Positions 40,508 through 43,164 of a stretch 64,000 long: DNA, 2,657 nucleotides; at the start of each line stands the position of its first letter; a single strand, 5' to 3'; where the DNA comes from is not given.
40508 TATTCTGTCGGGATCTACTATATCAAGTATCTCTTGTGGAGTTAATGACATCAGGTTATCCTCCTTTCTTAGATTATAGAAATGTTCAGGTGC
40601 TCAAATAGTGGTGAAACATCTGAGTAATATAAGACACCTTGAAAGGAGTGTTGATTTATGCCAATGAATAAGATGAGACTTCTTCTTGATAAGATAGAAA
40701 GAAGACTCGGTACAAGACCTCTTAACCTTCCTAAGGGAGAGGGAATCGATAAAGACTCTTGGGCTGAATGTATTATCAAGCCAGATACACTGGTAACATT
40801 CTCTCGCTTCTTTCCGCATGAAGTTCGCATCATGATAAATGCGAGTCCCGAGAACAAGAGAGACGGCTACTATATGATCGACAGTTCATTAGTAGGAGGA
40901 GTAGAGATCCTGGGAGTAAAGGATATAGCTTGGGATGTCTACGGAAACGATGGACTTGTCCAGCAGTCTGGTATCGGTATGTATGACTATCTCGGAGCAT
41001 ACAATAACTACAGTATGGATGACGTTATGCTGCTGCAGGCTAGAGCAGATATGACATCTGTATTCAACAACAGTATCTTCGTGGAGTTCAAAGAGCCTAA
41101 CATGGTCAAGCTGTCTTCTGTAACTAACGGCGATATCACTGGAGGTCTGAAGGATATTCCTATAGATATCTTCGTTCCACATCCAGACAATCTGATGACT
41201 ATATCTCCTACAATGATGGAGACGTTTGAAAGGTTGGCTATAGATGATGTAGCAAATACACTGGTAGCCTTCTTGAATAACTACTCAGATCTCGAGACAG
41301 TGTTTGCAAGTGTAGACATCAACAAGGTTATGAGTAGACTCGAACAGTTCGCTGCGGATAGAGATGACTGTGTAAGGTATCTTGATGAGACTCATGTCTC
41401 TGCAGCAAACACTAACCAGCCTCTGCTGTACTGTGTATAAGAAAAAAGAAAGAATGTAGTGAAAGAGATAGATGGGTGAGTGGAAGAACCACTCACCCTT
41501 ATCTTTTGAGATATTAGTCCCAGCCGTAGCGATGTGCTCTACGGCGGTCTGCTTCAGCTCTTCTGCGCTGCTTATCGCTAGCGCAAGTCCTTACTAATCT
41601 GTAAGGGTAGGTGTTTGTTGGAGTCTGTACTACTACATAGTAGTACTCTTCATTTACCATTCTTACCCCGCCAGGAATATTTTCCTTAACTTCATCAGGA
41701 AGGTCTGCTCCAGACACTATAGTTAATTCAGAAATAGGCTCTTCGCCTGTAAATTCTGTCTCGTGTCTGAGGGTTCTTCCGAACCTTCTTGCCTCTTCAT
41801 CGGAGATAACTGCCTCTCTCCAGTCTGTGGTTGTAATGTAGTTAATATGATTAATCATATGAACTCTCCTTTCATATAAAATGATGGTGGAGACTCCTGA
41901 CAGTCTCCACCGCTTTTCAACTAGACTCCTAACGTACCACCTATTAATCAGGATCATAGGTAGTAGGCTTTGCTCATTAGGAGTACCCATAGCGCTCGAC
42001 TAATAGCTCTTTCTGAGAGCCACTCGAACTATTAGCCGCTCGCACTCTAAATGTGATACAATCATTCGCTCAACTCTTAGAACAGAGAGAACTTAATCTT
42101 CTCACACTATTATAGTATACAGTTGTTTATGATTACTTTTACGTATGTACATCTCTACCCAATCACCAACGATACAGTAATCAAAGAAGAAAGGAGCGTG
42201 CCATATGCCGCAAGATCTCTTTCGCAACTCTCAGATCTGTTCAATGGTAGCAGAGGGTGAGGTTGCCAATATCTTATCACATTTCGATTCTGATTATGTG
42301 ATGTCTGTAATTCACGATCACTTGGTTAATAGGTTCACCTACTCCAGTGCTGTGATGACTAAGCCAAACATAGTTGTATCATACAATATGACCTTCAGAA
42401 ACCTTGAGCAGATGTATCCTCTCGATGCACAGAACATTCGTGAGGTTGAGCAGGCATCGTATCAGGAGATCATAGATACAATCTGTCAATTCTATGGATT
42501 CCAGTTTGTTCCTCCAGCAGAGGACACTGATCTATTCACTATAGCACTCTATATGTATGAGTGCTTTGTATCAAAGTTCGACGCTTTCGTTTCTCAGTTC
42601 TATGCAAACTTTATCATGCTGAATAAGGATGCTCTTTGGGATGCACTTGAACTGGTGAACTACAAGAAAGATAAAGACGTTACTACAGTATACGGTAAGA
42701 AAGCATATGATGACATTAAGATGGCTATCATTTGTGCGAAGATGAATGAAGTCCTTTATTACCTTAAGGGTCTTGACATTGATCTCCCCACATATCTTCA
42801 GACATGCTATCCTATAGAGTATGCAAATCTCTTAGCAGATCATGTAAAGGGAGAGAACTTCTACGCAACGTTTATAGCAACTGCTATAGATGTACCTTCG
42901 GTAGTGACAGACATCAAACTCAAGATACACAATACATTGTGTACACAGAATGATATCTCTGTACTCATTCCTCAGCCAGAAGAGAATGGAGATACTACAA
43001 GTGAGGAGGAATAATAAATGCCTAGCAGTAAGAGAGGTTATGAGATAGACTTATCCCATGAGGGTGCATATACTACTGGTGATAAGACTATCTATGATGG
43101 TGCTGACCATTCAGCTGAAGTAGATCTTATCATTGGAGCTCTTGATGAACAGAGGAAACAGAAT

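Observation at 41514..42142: Early gene behind a ~230-nt folded leader with terminator/antiterminator-like alternative pairing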

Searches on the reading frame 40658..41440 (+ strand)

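Call 8: search_protein_families(library=phrogs, proteins=[window:40658-41440:+], max_evalue=0.01)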
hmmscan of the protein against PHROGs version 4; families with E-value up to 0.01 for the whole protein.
window:40658-41440:+ (260 aa): 1 family
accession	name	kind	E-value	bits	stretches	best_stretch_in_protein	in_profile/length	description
phrog_18911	-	head and packaging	2.7e-19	70.8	1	5-253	3-225/230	virion structural protein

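Call 10: search_protein_families(library=pfam, proteins=[window:40658-41440:+], max_evalue=0.01)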
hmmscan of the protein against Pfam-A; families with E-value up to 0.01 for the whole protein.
window:40658-41440:+ (260 aa): 0 families

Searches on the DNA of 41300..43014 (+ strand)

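Call 4: search_rna_families(source=window, start=41300, end=42400, threshold=evalue, max_evalue=10)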
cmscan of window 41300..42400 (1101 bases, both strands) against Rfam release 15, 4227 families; matches with E-value up to 10: 12.
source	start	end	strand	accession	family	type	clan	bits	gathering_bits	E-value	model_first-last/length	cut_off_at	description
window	41843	41905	+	RF00088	SNORD30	Gene; snRNA; snoRNA; CD-box;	CL00052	20.6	40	3.9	1-70/70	no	Small nucleolar RNA SNORD30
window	42248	42390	+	RF01981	PCGEM1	Gene; lncRNA;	-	20.1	75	5.3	1-132/132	no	Prostate-specific transcript 1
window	42096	42196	+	RF02971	emrB-Lactobacillus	Gene; sRNA;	-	18.5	60.8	8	1-66/66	no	emrB-Lactobacillus RNA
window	41397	41468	+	RF00212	SNORD38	Gene; snRNA; snoRNA; CD-box;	CL00051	17.1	44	3.5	1-70/70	no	Small nucleolar RNA SNORD38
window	42293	42335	+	RF00211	SNORD35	Gene; snRNA; snoRNA; CD-box;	CL00056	16.1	36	2.2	1-88/88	no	Small nucleolar RNA SNORD35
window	41746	41833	-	RF00504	Glycine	Cis-reg; riboswitch;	CL00125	15.9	32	4.9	1-94/94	no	Glycine riboswitch aptamer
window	41459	41653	+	RF01808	MicX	Gene; sRNA;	-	15.8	75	0.99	1-194/194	no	MicX Vibrio cholerae sRNA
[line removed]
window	42094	42112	-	RF00165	Corona_pk3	Cis-reg;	CL00117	13.9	35.6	8.8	33-51/61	no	Coronavirus 3' UTR pseudoknot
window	42195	42330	-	RF02161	PART1_3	Gene; lncRNA;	-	12.8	40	5.2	1-131/131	no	Prostate androgen-regulated transcript 1 conserved region 3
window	41726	41804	-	RF00277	SNORD49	Gene; snRNA; snoRNA; CD-box;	CL00062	11.9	37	7.4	1-71/71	no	Small nucleolar RNA SNORD49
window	41633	41701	+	RF02172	RFPL3-AS1_2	Gene; lncRNA;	-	10.7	40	8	1-71/71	no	RFPL3 antisense RNA 1 conserved region 2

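Call 7: search_dna_similar(query=window:41300-42400:+, collection=phages, mode=distant, max_rows=30)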
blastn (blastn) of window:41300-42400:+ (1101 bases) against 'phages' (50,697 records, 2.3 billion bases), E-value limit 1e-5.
No match.

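Call 44: build_rna_model(alignment_id=A2, structure=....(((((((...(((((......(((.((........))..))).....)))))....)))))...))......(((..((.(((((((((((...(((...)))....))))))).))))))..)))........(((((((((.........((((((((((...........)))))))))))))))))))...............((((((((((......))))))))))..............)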
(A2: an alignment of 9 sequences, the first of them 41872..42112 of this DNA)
Model R1 built from alignment A2 (9 sequences, 251 columns); structure: as given.
model positions 238; base pairs 65; branch points 3; effective number of sequences 1.06; information 0.59 bits per position. Calibrated on 0.2 Mb of random sequence (short: E-values are rough).
structure used (alignment columns):
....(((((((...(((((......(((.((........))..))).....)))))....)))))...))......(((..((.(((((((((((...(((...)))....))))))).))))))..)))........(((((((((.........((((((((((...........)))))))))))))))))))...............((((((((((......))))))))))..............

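Call 48: search_with_rna_model(model_id=R1, source=L006, max_evalue=0.01, show_alignments=1)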
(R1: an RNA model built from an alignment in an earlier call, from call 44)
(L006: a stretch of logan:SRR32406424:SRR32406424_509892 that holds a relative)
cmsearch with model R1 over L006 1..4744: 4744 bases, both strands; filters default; matches with E-value up to 0.01: 1.
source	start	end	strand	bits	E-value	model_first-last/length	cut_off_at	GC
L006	1390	1622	-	112.9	1.8e-36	1-238/238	no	0.42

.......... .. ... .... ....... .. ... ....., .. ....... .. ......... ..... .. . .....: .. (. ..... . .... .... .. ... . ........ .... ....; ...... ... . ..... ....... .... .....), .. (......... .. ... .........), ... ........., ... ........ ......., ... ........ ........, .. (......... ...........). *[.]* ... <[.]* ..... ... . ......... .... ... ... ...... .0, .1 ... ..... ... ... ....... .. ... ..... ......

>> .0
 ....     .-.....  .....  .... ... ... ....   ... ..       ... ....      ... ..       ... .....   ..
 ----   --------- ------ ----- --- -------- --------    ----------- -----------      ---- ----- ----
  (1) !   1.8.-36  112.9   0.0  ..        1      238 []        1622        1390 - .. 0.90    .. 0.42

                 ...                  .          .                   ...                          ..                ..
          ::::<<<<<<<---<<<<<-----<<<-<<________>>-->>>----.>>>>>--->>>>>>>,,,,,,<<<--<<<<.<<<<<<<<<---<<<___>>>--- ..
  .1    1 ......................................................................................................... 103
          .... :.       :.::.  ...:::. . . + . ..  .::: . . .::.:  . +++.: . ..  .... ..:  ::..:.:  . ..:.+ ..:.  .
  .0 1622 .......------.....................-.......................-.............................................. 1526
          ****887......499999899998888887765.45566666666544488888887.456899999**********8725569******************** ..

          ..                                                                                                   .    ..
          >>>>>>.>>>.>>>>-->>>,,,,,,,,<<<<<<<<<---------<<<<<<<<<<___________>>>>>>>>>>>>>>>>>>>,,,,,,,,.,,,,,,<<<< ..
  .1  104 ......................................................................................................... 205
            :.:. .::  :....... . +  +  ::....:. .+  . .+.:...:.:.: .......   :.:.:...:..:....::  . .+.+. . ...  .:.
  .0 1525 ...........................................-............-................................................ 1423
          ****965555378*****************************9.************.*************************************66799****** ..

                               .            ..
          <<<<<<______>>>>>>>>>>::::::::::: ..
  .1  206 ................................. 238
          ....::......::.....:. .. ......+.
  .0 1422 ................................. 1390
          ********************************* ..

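Call 76: search_rna_families(source=L006, start=1300, end=2345, threshold=evalue, max_evalue=1)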
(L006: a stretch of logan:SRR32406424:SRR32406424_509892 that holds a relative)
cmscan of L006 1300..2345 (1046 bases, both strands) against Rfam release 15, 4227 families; matches with E-value up to 1: 1.
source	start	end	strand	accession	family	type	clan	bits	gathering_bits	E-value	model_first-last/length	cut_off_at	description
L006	1519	1604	-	RF03333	mir-2820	Gene; miRNA;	-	18.4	84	0.82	1-83/83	no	mir-2820 microRNA precursor family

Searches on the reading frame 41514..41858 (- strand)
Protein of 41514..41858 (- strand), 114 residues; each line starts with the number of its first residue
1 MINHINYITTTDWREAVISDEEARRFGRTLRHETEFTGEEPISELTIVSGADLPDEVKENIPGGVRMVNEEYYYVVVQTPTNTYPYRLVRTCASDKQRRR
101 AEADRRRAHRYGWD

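Call 8: search_protein_families(library=phrogs, proteins=[window:41514-41858:-], max_evalue=0.01)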
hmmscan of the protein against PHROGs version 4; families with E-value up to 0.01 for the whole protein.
window:41514-41858:- (114 aa): 0 families

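Call 10: search_protein_families(library=pfam, proteins=[window:41514-41858:-], max_evalue=0.01)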
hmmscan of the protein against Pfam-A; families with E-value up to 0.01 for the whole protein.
window:41514-41858:- (114 aa): 0 families

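Call 13: find_related_loci(query=window:41514-41858:-, collection=viral_contigs, flank=3000)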
Query window:41514-41858:- (114 aa) in viral_contigs; peptide patterns used: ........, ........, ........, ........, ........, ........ (x = any residue, [..] = any of these).
20 stretches matched a pattern, but none encodes a relative of the query by tblastn (E <= 1e-3).

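Call 24: find_homologous_proteins(query=window:41514-41858:-)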
Query window:41514-41858:- (114 aa): 5 proteins with E <= 0.001 among 15 candidates. Only proteins of 62 to 200 residues were searched: fused or split forms outside these lengths cannot appear, so this answer is no evidence that the protein stands alone or is whole; lengths 'longer' or 'shorter' looks for them.
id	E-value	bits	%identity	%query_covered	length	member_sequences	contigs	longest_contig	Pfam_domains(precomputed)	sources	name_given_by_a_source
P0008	4.5e-70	251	99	100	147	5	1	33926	-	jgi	jgi:hypothetical protein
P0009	4.5e-60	218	82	100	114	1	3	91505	-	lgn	-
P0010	5.7e-60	218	82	99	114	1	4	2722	-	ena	-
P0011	3.7e-55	203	76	100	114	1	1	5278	-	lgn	-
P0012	2.0e-44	168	67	94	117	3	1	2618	-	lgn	-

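Call 33: find_encoding_contigs(protein=P0009, flank=1500, max_places=4)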
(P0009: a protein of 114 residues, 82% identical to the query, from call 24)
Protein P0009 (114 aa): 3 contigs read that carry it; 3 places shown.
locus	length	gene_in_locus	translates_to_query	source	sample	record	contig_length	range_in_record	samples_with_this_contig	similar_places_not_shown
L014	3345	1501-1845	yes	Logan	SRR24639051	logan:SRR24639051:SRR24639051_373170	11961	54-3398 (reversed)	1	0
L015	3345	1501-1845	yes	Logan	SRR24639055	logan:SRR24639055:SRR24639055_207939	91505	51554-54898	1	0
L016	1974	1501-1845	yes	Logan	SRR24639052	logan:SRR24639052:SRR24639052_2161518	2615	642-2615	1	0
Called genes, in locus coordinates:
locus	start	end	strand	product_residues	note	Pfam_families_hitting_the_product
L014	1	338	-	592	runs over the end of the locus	-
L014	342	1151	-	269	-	-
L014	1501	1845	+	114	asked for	-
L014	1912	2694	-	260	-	-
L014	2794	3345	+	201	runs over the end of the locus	?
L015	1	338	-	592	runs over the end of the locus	-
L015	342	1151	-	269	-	-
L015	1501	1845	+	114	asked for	-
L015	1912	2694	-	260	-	-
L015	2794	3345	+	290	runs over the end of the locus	-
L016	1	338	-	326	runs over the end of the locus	?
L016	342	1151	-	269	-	-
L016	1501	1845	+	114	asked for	-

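Call 34: find_encoding_contigs(protein=P0010, flank=1500, max_places=4)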
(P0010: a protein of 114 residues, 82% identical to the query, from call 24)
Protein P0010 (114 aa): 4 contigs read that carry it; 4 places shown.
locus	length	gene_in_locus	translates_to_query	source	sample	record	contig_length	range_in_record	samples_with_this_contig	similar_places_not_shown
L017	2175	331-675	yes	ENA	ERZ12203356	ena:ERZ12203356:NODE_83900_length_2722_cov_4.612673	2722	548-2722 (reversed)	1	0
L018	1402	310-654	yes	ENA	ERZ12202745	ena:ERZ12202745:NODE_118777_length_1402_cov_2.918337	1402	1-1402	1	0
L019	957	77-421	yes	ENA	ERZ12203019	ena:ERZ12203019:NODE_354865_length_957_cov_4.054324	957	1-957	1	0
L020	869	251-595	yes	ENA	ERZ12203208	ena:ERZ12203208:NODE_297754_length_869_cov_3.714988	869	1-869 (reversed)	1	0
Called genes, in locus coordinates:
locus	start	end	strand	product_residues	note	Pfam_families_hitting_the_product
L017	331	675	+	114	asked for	-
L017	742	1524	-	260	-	-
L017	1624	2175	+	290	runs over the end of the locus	-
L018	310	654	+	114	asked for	-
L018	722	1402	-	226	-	?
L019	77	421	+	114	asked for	-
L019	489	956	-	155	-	?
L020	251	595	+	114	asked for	-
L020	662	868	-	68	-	?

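Call 35: find_encoding_contigs(protein=P0011, flank=1500, max_places=3)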
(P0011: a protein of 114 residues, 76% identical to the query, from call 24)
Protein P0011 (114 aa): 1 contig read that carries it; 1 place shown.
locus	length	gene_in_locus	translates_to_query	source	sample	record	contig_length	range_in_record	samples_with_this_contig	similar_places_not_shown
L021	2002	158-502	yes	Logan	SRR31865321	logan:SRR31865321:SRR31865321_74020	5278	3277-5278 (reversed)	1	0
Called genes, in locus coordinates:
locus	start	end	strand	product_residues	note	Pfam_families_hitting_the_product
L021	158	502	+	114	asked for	-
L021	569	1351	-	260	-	-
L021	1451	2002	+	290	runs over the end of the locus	-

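Call 36: find_encoding_contigs(protein=P0012, flank=1500, max_places=3)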
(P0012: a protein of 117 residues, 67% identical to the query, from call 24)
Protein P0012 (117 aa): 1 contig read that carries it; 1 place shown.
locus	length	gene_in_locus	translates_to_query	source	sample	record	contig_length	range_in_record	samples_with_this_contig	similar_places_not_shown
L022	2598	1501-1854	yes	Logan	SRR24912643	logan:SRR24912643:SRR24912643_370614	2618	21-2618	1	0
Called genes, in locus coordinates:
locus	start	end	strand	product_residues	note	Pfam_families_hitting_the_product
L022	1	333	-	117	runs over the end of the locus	?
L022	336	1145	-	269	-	-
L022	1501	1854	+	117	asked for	-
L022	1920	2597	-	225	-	?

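Call 72: predict_structure(alignment_id=A3)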
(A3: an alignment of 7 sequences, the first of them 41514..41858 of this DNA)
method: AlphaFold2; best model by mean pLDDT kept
length: 114 residues; sequences in the alignment: 7
mean_pLDDT: 66.5   pTM: 0.57
mean pLDDT of the five models: 66.5, 59.3, 49.8, 47.5, 39.9
residues with pLDDT >= 90: 0; 70-90: 58; 50-70: 43; < 50: 13
segments of 3 or more residues with pLDDT < 50: 1-3, 107-109, 111-114
pLDDT, mean of each block of 10 residues (from residue 1): 56 82 65 53 70 83 75 78 72 57 52 37
secondary structure, 60 per line:
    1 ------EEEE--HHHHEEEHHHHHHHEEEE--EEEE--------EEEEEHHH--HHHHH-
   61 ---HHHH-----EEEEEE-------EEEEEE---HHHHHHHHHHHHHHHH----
elements in order: E7-10 H13-16 E17-19 H20-26 E27-30 E33-36 E45-49 H55-59 H64-67 E73-78 E86-91 H95-110

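Call 75: fold_search(model_id=the predicted structure, library=pdb)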
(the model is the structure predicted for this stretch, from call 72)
No match with E <= 0.001 here; weaker rows may still be real.
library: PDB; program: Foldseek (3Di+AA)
matches with E <= 10: 304; with E <= 0.001: 0
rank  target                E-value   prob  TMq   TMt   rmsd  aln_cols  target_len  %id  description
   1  7l2z_A                1.4e+00  0.03  0.21  0.07  10.6       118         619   13  Bacterial cellulose synthase BcsB hexamer (released 2021-03-24)
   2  7rbm_A                1.4e+00  0.04  0.13  0.05   5.4        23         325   30  Human DNA polymerase beta crosslinked complex, 60 s Ca to Mn exchange (released 2022-03-09)
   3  9b8v_G                1.4e+00  0.03  0.21  0.07  10.6       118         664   13  AlphaFold2 informed cryo-EM model of the E. coli cellulose synthase BcsAG3B6 complex (released 2025-02-19)
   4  5umw_E                1.6e+00  0.02  0.19  0.17  15.6       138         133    7  Crystal structure of TnmS2, an antibiotic binding protein from Streptomyces sp. CB03234 (released 2018-07-04)
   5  6yg8_B                1.6e+00  0.03  0.21  0.07  10.8       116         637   16  Cryo-EM structure of a BcsB pentamer in the context of an assembled Bcs macrocomplex (released 2021-02-24)
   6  9fmt_A                1.7e+00  0.04  0.22  0.07  10.1       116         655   14  Cryo-EM structure of the BcsB hexameric crown from the E. coli cellulose secretion macrocomplex (released 2024-10-16)
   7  8pj1_q                2.0e+00  0.07  0.22  0.26   5.0        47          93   15  Structure of human 48S translation initiation complex in open codon scanning state (48S-1) (released 2024-08-14)
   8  9y18_A                2.1e+00  0.03  0.13  0.05   5.4        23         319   30  WT human DNA polymerase beta, Binary complex templating dC (released 2026-01-28)
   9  1twy_E                2.3e+00  0.01  0.13  0.08  14.9       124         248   13  Crystal structure of an ABC-type phosphate transport receptor from Vibrio cholerae (released 2004-12-21)
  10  4ppx_A                2.3e+00  0.03  0.13  0.05   5.4        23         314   30  DNA Polymerase Beta E295K with Spiroiminodihydantoin in Templating Position (released 2014-04-02)
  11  4z6c_A                2.3e+00  0.02  0.13  0.05   5.7        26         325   27  Structure of human DNA polymerase beta 279NA mutant complexed with G in the template base paired with incoming non-hyd (released 2016-04-13)
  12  5u8h_A                2.3e+00  0.02  0.13  0.05   4.9        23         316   30  DNA Polymerase Beta G231D crystallized in PEG 400 (released 2017-04-26)
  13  6o81_L                2.3e+00  0.05  0.18  0.09   5.6        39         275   15  Electron cryo-microscopy of the eukaryotic translation initiation factor 2B bound to translation initiation factor 2 f (released 2019-05-15)
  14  9y17_A                2.3e+00  0.03  0.13  0.05   5.4        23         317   30  WT human DNA polymerase beta, Binary complex templating dT (released 2026-01-28)
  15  4m9j_A                2.4e+00  0.02  0.13  0.05   4.9        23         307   30  DNA Polymerase Beta E295K Soaked with dUMPNPP (released 2013-10-16)
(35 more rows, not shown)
